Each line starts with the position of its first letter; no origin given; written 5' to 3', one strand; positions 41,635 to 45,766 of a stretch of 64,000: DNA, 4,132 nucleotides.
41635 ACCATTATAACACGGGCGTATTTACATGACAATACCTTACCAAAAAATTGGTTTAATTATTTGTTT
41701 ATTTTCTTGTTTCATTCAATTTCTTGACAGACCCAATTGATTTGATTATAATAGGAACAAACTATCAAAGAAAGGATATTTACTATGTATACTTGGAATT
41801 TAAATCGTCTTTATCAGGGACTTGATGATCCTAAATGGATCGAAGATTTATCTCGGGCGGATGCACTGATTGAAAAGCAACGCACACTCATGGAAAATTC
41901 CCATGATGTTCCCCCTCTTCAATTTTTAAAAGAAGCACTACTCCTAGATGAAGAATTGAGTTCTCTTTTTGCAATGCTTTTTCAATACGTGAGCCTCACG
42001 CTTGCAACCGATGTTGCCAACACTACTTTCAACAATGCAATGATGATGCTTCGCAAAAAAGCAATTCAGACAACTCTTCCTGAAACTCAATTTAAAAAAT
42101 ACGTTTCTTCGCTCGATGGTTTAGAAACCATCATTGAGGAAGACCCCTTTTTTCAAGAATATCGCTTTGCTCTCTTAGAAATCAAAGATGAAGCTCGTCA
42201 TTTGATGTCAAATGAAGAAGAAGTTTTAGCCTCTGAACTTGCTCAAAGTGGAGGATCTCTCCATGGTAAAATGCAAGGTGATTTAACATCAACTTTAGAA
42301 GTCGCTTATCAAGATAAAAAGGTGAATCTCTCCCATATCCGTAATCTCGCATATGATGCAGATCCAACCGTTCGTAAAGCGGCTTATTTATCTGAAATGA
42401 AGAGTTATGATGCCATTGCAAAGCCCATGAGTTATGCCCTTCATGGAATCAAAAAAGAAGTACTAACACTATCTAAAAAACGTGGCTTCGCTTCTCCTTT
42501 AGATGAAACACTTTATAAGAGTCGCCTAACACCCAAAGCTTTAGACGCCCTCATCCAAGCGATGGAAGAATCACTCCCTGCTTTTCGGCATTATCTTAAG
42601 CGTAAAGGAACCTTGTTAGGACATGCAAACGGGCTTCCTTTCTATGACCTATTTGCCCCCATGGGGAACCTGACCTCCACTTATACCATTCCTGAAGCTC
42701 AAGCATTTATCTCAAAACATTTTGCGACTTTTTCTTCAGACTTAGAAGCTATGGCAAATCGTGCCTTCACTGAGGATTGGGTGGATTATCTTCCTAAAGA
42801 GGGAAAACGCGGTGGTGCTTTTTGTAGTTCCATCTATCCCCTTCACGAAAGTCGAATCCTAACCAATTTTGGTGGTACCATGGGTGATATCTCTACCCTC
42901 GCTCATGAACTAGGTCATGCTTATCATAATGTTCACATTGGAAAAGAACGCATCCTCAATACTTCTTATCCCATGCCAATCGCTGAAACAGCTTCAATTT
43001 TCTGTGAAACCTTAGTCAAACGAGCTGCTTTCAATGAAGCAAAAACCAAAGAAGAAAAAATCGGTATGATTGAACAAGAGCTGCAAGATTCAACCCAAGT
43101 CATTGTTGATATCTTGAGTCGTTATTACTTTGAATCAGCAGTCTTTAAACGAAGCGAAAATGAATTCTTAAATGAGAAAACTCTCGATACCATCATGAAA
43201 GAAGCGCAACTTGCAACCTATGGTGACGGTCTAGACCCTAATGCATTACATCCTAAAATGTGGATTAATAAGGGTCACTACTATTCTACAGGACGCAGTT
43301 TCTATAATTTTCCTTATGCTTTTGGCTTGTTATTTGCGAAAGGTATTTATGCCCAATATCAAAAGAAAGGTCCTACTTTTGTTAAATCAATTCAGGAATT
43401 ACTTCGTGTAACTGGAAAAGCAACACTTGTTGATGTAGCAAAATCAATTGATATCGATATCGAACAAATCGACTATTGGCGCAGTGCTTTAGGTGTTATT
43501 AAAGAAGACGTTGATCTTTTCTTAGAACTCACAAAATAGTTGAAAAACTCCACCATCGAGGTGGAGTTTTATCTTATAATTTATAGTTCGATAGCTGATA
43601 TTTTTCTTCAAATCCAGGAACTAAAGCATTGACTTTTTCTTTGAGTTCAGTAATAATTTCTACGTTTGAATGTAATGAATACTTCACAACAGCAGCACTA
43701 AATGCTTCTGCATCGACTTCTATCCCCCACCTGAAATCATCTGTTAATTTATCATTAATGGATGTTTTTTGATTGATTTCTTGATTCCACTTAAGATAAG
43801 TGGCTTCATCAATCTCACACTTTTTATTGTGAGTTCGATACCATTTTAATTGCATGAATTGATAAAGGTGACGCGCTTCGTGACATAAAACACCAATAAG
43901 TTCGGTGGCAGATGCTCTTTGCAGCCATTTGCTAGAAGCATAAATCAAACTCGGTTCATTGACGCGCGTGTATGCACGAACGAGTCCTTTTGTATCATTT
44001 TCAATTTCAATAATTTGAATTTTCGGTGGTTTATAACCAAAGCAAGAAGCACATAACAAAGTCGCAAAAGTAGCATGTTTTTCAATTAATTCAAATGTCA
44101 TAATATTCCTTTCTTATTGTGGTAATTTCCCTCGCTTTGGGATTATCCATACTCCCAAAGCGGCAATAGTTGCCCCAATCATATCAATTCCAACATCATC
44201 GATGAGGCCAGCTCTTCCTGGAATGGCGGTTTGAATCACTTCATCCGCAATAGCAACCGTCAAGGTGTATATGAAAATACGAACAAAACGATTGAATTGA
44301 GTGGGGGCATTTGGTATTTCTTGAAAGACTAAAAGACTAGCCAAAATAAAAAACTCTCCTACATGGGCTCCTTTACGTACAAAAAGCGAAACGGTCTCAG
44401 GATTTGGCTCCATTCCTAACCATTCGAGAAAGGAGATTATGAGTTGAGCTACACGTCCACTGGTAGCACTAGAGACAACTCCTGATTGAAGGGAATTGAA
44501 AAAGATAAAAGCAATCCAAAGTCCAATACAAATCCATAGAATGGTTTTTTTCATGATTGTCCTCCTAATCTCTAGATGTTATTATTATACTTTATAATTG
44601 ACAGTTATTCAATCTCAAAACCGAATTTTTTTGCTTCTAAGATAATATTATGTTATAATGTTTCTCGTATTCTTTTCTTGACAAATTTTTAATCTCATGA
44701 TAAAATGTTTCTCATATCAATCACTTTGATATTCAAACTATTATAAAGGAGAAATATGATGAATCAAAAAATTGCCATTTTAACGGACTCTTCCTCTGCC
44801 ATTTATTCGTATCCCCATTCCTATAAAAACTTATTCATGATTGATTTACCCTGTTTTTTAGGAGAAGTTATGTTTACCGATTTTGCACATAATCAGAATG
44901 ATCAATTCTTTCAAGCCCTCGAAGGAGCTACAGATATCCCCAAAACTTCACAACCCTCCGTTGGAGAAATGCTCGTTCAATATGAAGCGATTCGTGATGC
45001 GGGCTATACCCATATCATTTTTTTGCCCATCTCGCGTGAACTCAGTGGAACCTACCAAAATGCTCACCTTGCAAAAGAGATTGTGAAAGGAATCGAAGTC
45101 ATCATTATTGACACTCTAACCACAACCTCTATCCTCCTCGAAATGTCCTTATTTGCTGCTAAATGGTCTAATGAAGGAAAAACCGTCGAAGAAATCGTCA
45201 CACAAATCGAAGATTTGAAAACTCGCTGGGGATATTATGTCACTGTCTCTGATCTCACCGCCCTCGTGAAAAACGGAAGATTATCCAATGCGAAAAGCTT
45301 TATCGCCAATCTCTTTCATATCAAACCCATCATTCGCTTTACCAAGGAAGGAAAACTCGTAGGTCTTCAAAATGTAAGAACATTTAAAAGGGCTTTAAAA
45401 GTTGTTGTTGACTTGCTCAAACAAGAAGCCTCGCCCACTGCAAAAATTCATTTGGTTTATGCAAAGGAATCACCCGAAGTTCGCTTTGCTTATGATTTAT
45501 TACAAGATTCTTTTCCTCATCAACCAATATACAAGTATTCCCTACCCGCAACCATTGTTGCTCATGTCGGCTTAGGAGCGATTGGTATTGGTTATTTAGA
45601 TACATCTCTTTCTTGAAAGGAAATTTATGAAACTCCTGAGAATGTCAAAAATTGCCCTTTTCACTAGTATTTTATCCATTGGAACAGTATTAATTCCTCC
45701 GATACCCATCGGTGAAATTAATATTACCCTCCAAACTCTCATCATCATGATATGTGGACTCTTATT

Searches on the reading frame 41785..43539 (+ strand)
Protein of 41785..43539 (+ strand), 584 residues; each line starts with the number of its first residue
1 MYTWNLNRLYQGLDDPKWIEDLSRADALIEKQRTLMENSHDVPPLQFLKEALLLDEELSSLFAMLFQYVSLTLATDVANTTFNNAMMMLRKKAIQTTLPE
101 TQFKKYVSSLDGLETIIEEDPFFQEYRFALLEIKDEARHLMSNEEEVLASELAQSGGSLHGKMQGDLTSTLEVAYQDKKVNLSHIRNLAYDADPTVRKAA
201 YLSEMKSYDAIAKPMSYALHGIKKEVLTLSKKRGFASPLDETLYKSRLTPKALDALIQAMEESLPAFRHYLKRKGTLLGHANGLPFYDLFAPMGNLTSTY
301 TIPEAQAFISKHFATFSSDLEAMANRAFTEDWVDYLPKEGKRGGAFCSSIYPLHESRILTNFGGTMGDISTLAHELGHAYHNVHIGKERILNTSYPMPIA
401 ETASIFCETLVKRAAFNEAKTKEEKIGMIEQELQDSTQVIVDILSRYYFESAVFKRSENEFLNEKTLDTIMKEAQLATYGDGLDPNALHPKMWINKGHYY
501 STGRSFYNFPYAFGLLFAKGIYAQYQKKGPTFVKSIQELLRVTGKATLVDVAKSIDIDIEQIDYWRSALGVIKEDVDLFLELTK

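Call 72: search_protein_families(library=pfam, proteins=[window:41785-43539:+], max_evalue=0.00001)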
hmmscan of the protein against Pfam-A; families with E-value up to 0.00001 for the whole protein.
window:41785-43539:+ (584 aa): 2 families
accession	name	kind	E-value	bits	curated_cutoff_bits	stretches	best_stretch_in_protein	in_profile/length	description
PF01432.26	Peptidase_M3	-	1.7e-27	97.3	27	1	188-570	2-456/457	Peptidase family M3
PF08439.15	Peptidase_M3_N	-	1.6e-08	35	25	1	113-169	10-66/70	Oligopeptidase F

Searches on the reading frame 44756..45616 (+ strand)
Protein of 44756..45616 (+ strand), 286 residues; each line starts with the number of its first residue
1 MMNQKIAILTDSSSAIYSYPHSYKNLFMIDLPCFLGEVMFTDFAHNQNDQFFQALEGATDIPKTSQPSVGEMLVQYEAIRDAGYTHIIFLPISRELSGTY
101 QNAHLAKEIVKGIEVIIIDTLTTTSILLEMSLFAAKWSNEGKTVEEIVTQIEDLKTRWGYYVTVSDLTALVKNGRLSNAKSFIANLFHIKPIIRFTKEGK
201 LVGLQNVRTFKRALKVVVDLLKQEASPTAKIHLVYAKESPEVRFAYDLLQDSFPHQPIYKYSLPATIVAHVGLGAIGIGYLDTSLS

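Call 72: search_protein_families(library=pfam, proteins=[window:44756-45616:+], max_evalue=0.00001)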
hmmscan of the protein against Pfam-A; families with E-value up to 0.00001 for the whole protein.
window:44756-45616:+ (286 aa): 2 families
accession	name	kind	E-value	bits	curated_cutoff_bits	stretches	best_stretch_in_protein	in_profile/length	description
PF02645.21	DegV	-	2.8e-67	227.4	27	1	5-281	1-278/280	Uncharacterised protein, DegV family COG1307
PF13684.11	FakA-like_C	-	7.1e-07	29.3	23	1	55-237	18-176/216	Fatty acid kinase subunit A-like, C-terminal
